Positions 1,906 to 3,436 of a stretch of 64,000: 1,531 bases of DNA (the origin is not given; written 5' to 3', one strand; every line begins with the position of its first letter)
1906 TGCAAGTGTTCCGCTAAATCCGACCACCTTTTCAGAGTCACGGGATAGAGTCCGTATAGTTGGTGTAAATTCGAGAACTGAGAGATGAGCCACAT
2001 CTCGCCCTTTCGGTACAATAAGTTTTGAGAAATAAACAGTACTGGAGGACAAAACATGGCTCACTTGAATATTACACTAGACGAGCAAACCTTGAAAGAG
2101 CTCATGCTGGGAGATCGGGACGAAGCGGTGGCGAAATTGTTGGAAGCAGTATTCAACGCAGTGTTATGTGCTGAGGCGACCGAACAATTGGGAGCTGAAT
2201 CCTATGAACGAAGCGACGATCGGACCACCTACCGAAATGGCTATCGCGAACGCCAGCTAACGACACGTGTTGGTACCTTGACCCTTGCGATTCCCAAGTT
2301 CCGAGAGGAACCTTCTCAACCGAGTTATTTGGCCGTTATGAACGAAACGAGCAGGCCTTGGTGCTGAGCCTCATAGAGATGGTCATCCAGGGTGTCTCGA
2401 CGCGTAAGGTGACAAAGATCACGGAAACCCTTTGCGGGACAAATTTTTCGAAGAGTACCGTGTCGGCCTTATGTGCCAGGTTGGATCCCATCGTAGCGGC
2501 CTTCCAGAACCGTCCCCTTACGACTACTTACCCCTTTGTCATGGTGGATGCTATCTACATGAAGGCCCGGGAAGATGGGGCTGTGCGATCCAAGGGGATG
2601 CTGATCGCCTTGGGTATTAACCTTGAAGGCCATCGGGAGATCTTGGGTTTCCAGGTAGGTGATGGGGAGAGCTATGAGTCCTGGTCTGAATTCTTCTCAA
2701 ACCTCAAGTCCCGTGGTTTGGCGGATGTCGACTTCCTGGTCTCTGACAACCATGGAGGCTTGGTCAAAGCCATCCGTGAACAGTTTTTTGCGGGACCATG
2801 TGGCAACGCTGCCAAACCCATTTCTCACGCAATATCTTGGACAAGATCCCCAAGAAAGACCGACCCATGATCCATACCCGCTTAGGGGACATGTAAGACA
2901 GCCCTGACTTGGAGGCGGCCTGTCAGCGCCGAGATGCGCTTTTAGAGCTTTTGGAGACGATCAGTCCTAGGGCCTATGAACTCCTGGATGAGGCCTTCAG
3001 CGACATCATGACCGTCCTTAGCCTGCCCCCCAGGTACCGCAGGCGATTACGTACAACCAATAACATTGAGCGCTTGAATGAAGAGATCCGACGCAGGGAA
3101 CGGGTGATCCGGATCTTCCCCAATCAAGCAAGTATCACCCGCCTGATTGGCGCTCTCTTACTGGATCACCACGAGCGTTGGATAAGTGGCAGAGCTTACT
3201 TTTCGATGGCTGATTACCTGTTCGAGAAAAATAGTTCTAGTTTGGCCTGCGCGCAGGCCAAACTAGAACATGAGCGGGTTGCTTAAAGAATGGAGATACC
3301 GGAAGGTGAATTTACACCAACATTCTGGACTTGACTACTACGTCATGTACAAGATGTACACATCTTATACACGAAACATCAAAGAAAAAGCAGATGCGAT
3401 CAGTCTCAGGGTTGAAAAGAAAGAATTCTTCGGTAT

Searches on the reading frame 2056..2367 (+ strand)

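Call 40: search_protein_families(library=pfam, proteins=[window:2056-2367:+], max_evalue=0.001)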
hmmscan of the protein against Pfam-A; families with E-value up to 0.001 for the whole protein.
window:2056-2367:+ (103 aa): 1 family
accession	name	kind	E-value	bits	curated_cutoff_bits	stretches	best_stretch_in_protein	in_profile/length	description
PF00872.24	Transposase_mut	-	8.4e-19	68.1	21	1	14-89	15-90/379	Transposase, Mutator family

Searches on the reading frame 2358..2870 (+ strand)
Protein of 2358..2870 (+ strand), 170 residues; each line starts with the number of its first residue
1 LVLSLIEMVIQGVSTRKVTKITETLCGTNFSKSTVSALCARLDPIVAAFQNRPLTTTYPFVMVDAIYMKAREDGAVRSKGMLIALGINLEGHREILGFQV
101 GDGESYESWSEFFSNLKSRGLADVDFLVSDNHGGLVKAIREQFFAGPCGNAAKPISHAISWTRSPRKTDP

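Call 40: search_protein_families(library=pfam, proteins=[window:2358-2870:+], max_evalue=0.001)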
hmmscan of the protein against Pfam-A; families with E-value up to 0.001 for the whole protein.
window:2358-2870:+ (170 aa): 1 family
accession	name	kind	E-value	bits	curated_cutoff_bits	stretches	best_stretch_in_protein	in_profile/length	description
PF00872.24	Transposase_mut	-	1.3e-54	186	21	1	4-143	106-245/379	Transposase, Mutator family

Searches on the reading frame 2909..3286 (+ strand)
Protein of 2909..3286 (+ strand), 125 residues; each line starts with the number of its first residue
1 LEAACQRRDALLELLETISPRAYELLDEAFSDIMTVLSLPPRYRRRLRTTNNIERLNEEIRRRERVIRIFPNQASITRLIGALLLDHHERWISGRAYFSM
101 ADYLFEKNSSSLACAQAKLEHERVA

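Call 40: search_protein_families(library=pfam, proteins=[window:2909-3286:+], max_evalue=0.001)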
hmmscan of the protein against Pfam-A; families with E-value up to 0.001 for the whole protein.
window:2909-3286:+ (125 aa): 1 family
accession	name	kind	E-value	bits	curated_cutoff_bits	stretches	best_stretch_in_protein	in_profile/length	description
PF00872.24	Transposase_mut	-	1.5e-22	80.5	21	1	2-93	287-378/379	Transposase, Mutator family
